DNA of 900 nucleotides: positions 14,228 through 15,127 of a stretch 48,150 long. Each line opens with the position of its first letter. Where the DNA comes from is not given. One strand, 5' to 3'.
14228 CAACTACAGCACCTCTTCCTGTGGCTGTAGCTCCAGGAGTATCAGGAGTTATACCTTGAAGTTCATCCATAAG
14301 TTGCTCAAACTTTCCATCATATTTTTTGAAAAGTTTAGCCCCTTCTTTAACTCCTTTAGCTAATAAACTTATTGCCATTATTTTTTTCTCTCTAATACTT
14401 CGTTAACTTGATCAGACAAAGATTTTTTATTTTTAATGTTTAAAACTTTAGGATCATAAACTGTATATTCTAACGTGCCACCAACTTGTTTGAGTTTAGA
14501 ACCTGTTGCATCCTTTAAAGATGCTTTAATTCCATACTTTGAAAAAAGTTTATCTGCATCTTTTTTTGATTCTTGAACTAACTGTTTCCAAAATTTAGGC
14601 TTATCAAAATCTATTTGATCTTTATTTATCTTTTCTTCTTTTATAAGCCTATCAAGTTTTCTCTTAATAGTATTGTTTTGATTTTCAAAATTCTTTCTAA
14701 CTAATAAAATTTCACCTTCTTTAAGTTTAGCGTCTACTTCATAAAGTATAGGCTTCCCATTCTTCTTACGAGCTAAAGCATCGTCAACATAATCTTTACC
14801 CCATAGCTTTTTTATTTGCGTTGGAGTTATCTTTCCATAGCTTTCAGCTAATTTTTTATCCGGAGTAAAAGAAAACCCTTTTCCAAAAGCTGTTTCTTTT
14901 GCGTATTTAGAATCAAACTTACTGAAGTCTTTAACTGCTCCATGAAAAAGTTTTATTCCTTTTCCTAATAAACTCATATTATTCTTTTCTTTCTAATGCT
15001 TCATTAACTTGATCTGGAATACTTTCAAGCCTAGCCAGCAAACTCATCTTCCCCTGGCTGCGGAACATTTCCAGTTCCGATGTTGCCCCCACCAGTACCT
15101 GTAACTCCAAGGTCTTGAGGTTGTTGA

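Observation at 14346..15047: Portal-proximal gene cassette bracketed by ~65-nt junction repeats, with a 22-codon scar ORF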

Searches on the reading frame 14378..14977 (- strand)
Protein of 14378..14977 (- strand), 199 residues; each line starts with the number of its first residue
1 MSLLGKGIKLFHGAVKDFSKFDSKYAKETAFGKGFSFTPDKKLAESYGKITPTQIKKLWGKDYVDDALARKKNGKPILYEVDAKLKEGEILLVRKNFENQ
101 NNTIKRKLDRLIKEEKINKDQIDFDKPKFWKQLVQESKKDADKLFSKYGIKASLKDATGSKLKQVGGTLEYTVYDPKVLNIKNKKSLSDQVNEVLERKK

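Call 8: search_protein_families(library=pfam, proteins=[window:14378-14977:-], max_evalue=0.01)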
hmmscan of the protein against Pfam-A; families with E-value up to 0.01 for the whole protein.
window:14378-14977:- (199 aa): 2 families
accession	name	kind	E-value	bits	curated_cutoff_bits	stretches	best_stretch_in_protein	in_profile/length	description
PF18760.7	ART-PolyVal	-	1.2e-05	26.5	31.2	1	5-139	4-106/140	ADP-Ribosyltransferase in polyvalent proteins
PF13151.12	DUF3990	-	0.0037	17.4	32.2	1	8-52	1-46/152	Protein of unknown function (DUF3990)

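Call 9: search_protein_families(library=phrogs, proteins=[window:14378-14977:-], max_evalue=0.01)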
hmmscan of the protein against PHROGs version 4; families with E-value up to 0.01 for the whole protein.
window:14378-14977:- (199 aa): 0 families

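Call 11: search_dna_similar(query=window:14378-14977:-, collection=phages, mode=protein, max_evalue=0.01, max_rows=30)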
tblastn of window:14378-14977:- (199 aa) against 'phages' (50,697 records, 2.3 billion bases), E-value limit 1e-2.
No match.

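Call 17: find_related_loci(query=window:14378-14977:-, collection=viral_contigs, flank=6000)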
Query window:14378-14977:- (199 aa) in viral_contigs; peptide patterns used: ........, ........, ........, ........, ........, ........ (x = any residue, [..] = any of these).
25 stretches matched a pattern; 12 encode a relative of the query (tblastn E <= 1e-3); 12 distinct loci.
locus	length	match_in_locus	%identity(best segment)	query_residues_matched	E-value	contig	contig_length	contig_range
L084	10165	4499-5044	68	6-187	2e-80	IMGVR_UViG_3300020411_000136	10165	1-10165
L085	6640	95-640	68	6-187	4e-80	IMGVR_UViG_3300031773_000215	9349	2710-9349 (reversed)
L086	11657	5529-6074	68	6-187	3e-80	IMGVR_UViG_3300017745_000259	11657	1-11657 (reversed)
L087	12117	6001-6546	68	6-187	4e-80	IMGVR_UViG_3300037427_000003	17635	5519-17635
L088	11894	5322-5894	61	2-199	1e-76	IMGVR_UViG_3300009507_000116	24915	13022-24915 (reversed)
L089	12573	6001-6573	59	2-199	2e-75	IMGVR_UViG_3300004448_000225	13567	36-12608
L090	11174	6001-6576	59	1-199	2e-75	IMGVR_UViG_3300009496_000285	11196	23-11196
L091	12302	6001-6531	60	1-176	9e-72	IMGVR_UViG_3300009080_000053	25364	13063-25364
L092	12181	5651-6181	60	1-176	1e-71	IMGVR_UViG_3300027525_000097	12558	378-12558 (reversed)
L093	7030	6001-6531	60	1-176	1e-71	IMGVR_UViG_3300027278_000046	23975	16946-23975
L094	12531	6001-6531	60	1-176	1e-71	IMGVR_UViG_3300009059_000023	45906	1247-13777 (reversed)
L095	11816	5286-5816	58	1-176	4e-70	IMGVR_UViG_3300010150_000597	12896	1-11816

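Call 25: find_encoding_contigs(protein=window:14378-14977:-, flank=4000, max_places=10)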
Protein window:14378-14977:- (199 aa): 19 contigs read that carry it; 10 places shown.
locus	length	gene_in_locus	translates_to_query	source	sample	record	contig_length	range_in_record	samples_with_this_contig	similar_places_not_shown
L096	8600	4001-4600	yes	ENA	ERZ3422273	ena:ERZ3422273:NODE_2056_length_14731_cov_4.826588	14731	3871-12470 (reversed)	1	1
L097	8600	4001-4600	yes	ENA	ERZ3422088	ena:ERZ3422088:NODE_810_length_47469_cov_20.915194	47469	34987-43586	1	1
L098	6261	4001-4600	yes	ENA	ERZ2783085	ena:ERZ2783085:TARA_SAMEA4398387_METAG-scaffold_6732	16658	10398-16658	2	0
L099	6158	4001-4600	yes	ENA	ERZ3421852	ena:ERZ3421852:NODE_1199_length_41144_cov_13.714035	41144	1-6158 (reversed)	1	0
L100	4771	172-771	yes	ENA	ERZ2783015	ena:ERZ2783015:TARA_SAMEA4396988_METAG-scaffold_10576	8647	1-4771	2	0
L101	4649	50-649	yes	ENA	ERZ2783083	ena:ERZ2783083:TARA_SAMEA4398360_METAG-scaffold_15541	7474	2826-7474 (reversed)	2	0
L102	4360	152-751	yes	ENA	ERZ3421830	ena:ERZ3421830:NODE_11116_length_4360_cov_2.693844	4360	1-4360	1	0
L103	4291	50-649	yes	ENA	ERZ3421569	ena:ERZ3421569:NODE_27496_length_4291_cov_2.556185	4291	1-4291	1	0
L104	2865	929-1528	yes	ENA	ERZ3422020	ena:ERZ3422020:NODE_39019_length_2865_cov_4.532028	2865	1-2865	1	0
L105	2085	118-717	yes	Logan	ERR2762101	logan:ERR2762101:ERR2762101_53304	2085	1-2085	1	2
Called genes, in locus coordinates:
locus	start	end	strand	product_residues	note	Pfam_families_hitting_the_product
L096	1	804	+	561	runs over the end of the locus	PF03237:Terminase_6N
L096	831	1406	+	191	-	-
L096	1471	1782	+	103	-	-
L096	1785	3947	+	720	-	PF23899:SU10_portal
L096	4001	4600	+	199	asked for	PF18760:ART-PolyVal (faint)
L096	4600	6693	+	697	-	-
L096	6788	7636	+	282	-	-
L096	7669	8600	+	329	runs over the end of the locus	PF25209:Phage_capsid_4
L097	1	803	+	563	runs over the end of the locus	PF03237:Terminase_6N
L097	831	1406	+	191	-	-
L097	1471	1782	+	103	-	-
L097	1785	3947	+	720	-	PF23899:SU10_portal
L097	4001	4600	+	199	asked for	PF18760:ART-PolyVal (faint)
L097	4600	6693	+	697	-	-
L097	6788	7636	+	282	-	-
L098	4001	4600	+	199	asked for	PF18760:ART-PolyVal (faint)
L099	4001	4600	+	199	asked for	PF18760:ART-PolyVal (faint)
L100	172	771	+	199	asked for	PF18760:ART-PolyVal (faint)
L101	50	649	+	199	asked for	PF18760:ART-PolyVal (faint)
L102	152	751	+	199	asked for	PF18760:ART-PolyVal (faint)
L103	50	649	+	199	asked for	PF18760:ART-PolyVal (faint)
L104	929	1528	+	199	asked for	PF18760:ART-PolyVal (faint)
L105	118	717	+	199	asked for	PF18760:ART-PolyVal (faint)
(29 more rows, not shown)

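Call 26: find_homologous_proteins(query=window:14378-14977:-)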
Query window:14378-14977:- (199 aa): 6 proteins with E <= 0.001 among 398 candidates.
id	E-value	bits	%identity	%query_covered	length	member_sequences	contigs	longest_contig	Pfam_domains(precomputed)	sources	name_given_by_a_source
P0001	6.9e-74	266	65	93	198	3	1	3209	PF18760.8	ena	-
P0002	1.7e-65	239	59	85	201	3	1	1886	PF18760.8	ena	-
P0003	9.8e-63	230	61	92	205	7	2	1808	PF18760.8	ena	-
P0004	3.8e-43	166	67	59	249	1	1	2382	PF03102.21,PF18760.8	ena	-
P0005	3.4e-22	97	63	35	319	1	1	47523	-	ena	-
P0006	1.3e-13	69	37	55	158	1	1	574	PF18760.8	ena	-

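Call 28: find_encoding_contigs(protein=P0001, flank=4000, max_places=4)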
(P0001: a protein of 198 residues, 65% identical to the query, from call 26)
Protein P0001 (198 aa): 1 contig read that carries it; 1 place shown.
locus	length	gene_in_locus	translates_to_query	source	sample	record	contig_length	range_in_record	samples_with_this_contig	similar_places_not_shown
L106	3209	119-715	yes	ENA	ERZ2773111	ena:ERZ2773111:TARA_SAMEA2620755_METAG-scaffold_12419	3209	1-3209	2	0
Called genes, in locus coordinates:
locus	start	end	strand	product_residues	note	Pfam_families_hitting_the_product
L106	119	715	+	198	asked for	PF18760:ART-PolyVal (weak)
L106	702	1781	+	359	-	-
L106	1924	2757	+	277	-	-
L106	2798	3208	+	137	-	?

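Call 29: find_encoding_contigs(protein=P0003, flank=4000, max_places=4)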
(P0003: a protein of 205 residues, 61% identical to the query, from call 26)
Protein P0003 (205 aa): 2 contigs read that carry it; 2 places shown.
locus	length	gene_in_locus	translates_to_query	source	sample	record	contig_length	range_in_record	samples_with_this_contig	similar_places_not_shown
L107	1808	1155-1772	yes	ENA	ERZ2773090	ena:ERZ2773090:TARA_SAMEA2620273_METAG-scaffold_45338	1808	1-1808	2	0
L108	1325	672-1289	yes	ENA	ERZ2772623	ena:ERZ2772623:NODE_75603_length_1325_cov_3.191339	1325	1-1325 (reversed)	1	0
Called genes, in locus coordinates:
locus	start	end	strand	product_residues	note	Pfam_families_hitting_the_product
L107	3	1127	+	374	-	?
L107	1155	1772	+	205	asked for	PF18760:ART-PolyVal (weak)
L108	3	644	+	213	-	?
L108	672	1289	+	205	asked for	PF18760:ART-PolyVal (weak)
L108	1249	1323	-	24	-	?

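Call 30: find_encoding_contigs(protein=P0005, flank=5000, max_places=2)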
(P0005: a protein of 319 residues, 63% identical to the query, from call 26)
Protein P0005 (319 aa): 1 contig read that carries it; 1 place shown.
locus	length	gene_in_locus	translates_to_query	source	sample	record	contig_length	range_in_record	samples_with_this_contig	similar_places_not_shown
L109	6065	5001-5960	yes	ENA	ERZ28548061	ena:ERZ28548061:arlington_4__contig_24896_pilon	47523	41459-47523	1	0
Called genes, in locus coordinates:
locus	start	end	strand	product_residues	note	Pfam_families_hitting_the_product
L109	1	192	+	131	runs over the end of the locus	-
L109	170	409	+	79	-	-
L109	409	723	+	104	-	-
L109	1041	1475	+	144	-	-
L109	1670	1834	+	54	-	-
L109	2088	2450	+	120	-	-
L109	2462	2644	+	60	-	-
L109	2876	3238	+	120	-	-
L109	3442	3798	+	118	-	-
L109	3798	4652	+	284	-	PF23899:SU10_portal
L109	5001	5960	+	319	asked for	-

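Call 39: find_related_loci(query=window:14378-14977:-, collection=metagenome_contigs, flank=3500)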
Query window:14378-14977:- (199 aa) in metagenome_contigs; peptide patterns used: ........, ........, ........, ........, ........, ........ (x = any residue, [..] = any of these).
164 stretches matched a pattern; 14 encode a relative of the query (tblastn E <= 1e-3); 14 distinct loci.
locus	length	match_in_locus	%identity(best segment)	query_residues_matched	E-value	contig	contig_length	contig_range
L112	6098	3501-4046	68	6-187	2e-80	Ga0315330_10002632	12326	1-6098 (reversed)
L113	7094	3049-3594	68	6-187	2e-80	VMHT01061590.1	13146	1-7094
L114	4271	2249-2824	61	1-199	3e-77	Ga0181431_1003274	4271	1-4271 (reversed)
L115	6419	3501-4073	61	2-199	9e-77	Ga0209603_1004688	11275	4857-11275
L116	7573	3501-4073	61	2-199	9e-77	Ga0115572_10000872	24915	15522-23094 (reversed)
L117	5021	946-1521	59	1-199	1e-75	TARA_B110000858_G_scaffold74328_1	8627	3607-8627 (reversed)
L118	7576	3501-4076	59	1-199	1e-75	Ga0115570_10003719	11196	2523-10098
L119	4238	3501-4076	59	1-199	4e-75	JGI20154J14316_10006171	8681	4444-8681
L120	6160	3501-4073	59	2-199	3e-75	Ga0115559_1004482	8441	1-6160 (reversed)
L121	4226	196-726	62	1-176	6e-73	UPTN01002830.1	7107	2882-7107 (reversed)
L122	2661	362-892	62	1-176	2e-73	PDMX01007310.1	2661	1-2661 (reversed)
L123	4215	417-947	60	1-176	7e-72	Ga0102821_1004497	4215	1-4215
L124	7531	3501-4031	60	1-176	8e-72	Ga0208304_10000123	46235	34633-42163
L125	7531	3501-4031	58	1-176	2e-70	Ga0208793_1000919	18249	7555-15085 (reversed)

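Call 44: search_protein_families(library=pfam, proteins=[P0001, P0003, L091:5992-7944:+, L084:698-5440:+], max_evalue=0.1)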
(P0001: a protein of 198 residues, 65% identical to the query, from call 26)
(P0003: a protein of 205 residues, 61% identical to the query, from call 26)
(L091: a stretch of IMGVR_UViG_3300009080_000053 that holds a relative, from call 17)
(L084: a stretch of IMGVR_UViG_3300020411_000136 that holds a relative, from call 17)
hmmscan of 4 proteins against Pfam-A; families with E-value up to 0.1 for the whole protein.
P0001 (198 aa): 3 families
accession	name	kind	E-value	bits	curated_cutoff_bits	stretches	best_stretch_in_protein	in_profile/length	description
PF18760.7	ART-PolyVal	-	3.2e-06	28.4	31.2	1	13-126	7-99/140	ADP-Ribosyltransferase in polyvalent proteins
PF13151.12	DUF3990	-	0.0011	19.1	32.2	1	14-57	2-46/152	Protein of unknown function (DUF3990)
PF07205.16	DUF1413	-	0.017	15.7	25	0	107-153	1-45/69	Domain of unknown function (DUF1413)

P0003 (205 aa): 3 families
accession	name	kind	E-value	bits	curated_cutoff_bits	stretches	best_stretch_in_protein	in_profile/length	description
PF18760.7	ART-PolyVal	-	9.4e-07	30.1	31.2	1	23-194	7-128/140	ADP-Ribosyltransferase in polyvalent proteins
PF13151.12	DUF3990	-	0.039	14.1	32.2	1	24-68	2-47/152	Protein of unknown function (DUF3990)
PF10553.14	MSV199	-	0.088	13.5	22.4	0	98-159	61-121/132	MSV199 domain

L091:5992-7944:+ (650 aa): 2 families
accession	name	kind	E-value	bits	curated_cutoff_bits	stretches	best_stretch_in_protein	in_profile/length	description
PF18760.7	ART-PolyVal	-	2.6e-06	28.7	31.2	1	12-184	7-131/140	ADP-Ribosyltransferase in polyvalent proteins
PF13151.12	DUF3990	-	0.0024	18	32.2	1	12-56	1-46/152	Protein of unknown function (DUF3990)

L084:698-5440:+ (1580 aa): 2 families
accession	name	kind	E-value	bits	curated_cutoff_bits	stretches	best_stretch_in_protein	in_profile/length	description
PF18760.7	ART-PolyVal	-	3e-07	31.7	31.2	1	1270-1321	7-57/140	ADP-Ribosyltransferase in polyvalent proteins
PF13151.12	DUF3990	-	0.0089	16.2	32.2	1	1270-1315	1-47/152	Protein of unknown function (DUF3990)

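Call 52: predict_structure(alignment_id=A3)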
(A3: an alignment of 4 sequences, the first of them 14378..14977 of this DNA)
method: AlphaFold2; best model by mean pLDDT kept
length: 199 residues; sequences in the alignment: 4
mean_pLDDT: 50.0   pTM: 0.43
mean pLDDT of the five models: 50.0, 49.9, 49.0, 47.1, 44.9
residues with pLDDT >= 90: 17; 70-90: 36; 50-70: 9; < 50: 137
segments of 3 or more residues with pLDDT < 50: 1-90, 153-199
pLDDT, mean of each block of 10 residues (from residue 1): 26 35 34 34 40 38 40 39 40 71 86 93 85 84 73 40 26 38 41 35
secondary structure, 60 per line:
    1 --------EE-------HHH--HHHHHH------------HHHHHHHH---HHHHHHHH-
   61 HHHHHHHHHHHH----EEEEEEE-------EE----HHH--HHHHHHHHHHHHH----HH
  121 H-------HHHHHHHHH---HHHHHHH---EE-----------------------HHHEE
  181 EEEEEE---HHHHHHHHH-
elements in order: H23-28 H41-48 H52-59 H61-72 E77-83 H102-114 H129-137 H141-147 E179-186 H190-198

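Call 61: search_solved_structures(query=A3, max_evalue=10, show_alignments=2)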
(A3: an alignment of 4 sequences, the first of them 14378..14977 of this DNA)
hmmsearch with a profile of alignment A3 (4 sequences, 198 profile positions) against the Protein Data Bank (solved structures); distinct sequences matched with E-value up to 10: 0.

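Call 62: search_protein_families(library=padloc, proteins=[window:14378-14977:-], max_evalue=0.01)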
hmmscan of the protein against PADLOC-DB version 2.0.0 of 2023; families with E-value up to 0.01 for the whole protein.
window:14378-14977:- (199 aa): 0 families

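Call 90: search_protein_families(library=phrogs, proteins=[L084:698-5440:+, L087:134-2566:+, L084:5437-5886:+, L084:248-643:+], max_evalue=0.001)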
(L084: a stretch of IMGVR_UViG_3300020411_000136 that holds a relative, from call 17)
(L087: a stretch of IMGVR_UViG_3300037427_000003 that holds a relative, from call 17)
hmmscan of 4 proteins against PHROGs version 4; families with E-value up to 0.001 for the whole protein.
L084:698-5440:+ (1580 aa): 5 families
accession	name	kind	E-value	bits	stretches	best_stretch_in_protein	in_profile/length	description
phrog_7348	-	lysis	1.6e-150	504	2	418-1137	330-1035/2564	endolysin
phrog_6958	-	head and packaging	4e-15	55.7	1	773-1028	676-907/1052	virion structural protein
phrog_342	-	head and packaging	4e-11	42.7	1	106-626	323-630/1235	internal virion protein with endolysin domain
phrog_30152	-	head and packaging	7.9e-06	24.4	1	575-1032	1704-2139/2249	virion structural protein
phrog_684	-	head and packaging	3.8e-05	23.3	0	682-886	304-501/840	virion structural protein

L087:134-2566:+ (810 aa): 1 family
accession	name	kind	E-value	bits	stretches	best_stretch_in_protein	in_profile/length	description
phrog_3108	-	unknown function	1.1e-10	42.5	1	660-805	29-157/160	-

L084:5437-5886:+ (149 aa): 5 families
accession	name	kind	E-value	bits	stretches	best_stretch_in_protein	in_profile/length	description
phrog_13211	-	tail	1.1e-12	47.8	1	18-148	761-885/887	baseplate hub subunit and tail lysozyme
phrog_7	-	lysis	5.8e-10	38.9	1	6-123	557-665/873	endolysin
phrog_430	-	tail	2e-09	37.5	1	6-142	166-281/868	baseplate hub subunit and tail lysozyme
phrog_15410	-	unknown function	6e-06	26.5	1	18-143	184-308/311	-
phrog_33534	-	unknown function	5.9e-05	24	1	81-143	10-79/94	-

L084:248-643:+ (131 aa): 2 families
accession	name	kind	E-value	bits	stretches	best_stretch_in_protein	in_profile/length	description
phrog_600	-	unknown function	3.3e-05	24.7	1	54-105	100-151/178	unknown function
phrog_342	-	head and packaging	0.0006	18.9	1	64-127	75-141/1235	internal virion protein with endolysin domain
